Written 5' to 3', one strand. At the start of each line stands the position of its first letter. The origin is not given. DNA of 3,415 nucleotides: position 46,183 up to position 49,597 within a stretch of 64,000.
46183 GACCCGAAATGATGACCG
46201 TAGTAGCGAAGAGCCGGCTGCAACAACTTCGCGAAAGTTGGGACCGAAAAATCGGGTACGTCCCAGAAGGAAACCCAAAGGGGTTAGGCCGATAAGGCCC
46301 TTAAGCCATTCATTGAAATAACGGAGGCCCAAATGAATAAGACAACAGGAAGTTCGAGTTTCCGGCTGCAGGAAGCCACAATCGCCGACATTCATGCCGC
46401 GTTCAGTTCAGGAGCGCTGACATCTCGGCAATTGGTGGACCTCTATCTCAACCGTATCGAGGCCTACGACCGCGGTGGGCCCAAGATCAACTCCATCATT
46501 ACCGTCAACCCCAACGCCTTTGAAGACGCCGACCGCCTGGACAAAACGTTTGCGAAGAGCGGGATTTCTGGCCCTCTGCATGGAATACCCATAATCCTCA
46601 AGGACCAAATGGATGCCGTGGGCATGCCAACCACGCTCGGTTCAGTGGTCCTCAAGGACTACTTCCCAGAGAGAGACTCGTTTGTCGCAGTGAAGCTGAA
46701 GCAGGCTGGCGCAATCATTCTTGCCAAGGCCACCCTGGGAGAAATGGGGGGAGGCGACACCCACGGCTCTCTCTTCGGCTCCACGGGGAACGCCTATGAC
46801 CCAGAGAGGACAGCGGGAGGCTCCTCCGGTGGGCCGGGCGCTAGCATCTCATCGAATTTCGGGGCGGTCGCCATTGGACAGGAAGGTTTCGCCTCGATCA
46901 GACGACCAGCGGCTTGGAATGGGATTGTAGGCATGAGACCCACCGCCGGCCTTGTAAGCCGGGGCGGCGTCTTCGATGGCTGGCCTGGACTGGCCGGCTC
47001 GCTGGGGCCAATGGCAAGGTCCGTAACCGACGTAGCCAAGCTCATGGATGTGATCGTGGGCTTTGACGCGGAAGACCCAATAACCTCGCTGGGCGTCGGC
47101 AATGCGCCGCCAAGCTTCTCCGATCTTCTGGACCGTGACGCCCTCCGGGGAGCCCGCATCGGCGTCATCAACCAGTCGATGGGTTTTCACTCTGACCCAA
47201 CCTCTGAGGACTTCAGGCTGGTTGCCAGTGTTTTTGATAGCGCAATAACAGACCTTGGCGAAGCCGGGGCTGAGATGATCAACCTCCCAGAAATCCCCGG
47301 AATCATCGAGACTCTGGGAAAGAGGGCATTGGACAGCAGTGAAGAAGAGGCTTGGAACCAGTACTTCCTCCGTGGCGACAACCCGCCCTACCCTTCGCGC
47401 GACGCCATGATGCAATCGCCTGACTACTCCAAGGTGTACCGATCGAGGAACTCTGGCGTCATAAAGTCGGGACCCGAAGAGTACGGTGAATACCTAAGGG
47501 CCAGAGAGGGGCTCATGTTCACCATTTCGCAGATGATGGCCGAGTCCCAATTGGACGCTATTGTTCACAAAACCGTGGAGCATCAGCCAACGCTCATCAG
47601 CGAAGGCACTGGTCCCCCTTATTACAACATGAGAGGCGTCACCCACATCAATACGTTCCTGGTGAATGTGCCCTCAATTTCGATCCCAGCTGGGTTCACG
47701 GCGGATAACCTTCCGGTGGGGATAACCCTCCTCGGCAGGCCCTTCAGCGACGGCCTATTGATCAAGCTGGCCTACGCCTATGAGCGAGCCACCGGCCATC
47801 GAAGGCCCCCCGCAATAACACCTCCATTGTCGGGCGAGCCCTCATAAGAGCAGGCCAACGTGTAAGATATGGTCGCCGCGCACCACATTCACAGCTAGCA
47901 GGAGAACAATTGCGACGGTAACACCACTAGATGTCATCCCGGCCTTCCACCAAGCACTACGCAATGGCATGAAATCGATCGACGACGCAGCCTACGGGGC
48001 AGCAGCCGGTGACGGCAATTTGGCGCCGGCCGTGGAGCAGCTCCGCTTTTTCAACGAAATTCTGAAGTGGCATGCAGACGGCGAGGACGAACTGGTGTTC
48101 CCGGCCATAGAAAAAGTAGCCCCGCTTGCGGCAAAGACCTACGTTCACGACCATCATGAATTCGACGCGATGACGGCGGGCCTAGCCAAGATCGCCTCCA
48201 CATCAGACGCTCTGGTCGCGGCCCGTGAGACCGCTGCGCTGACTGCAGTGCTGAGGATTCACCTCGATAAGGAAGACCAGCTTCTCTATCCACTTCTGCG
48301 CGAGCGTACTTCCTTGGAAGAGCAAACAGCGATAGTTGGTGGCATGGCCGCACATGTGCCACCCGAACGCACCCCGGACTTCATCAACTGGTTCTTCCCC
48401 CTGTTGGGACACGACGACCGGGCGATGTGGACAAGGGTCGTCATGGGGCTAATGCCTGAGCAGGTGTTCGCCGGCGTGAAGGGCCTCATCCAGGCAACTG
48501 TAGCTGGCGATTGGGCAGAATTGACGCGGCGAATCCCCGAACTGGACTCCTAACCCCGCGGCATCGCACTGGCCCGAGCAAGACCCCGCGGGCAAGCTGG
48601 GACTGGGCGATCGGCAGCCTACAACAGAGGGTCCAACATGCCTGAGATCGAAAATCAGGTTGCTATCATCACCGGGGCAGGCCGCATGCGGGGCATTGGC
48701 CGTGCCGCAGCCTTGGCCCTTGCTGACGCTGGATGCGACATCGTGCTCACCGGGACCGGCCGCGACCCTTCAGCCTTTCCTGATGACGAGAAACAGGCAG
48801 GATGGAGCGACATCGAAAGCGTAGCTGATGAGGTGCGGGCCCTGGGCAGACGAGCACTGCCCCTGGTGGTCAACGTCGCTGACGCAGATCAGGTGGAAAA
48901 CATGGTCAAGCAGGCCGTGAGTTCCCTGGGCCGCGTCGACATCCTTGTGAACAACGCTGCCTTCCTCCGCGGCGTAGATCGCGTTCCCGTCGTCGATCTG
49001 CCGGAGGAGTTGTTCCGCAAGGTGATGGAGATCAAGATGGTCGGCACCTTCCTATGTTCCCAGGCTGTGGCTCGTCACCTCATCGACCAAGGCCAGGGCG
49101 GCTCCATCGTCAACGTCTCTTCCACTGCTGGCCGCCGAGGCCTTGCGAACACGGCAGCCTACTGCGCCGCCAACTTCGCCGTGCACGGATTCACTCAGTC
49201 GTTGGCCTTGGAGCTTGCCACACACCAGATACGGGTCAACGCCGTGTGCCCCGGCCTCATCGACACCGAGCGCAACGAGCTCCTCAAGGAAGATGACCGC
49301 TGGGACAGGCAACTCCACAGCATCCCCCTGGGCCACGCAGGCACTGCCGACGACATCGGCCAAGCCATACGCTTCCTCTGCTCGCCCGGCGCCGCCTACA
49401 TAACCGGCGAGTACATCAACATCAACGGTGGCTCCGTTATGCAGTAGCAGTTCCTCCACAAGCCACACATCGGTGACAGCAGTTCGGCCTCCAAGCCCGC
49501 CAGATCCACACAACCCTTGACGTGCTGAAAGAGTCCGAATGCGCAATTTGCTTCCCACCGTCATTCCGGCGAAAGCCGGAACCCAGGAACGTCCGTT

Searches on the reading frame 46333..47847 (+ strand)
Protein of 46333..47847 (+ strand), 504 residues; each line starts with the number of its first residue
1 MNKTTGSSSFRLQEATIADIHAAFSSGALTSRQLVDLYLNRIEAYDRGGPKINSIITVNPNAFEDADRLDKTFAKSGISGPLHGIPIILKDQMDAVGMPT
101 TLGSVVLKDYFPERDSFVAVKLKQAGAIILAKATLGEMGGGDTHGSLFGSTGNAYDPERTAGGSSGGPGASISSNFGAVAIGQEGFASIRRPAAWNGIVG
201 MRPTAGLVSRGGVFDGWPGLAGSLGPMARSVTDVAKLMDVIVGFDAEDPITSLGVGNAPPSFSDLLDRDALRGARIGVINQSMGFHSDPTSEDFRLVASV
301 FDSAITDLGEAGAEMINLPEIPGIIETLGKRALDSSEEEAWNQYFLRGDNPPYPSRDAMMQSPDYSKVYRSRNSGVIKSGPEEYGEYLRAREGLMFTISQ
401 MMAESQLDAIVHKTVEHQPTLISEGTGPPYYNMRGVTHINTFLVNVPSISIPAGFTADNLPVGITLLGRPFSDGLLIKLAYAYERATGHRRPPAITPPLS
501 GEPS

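Call 14: search_protein_families(library=pfam, proteins=[window:46333-47847:+], max_evalue=1)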
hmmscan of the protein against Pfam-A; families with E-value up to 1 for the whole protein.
window:46333-47847:+ (504 aa): 1 family
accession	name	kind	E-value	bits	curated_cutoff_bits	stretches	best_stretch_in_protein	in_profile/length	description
PF01425.27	Amidase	-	1.1e-75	255.9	27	1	34-476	2-444/445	Amidase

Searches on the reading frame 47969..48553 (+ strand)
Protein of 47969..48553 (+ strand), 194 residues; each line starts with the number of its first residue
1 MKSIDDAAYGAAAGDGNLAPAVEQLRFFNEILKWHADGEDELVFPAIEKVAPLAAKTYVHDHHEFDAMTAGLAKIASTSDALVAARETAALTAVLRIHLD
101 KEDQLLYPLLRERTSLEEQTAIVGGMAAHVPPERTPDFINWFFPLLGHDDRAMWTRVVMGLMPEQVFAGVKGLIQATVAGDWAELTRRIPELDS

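Call 14: search_protein_families(library=pfam, proteins=[window:47969-48553:+], max_evalue=1)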
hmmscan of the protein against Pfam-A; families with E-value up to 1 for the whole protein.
window:47969-48553:+ (194 aa): 1 family
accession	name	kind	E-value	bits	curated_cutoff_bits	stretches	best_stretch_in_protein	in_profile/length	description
PF01814.28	Hemerythrin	-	4.9e-13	50.1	25.3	1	14-110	28-127/127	Hemerythrin HHE cation binding domain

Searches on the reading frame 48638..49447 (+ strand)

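Call 14: search_protein_families(library=pfam, proteins=[window:48638-49447:+], max_evalue=1)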
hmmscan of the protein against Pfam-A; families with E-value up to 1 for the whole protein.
window:48638-49447:+ (269 aa): 4 families
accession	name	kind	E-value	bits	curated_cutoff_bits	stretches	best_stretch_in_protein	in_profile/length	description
PF13561.12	adh_short_C2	-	1.4e-58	198.7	27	1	13-265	1-234/236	Enoyl-(Acyl carrier protein) reductase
PF00106.31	adh_short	-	2.7e-51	174.3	26.6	1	7-219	1-193/195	short chain dehydrogenase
PF08659.16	KR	-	3.3e-11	43.9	22.6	1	10-189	4-163/180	KR domain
PF23441.1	SDR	-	2.5e-09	37.3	27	1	76-240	66-231/258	SDR-like rossmann domain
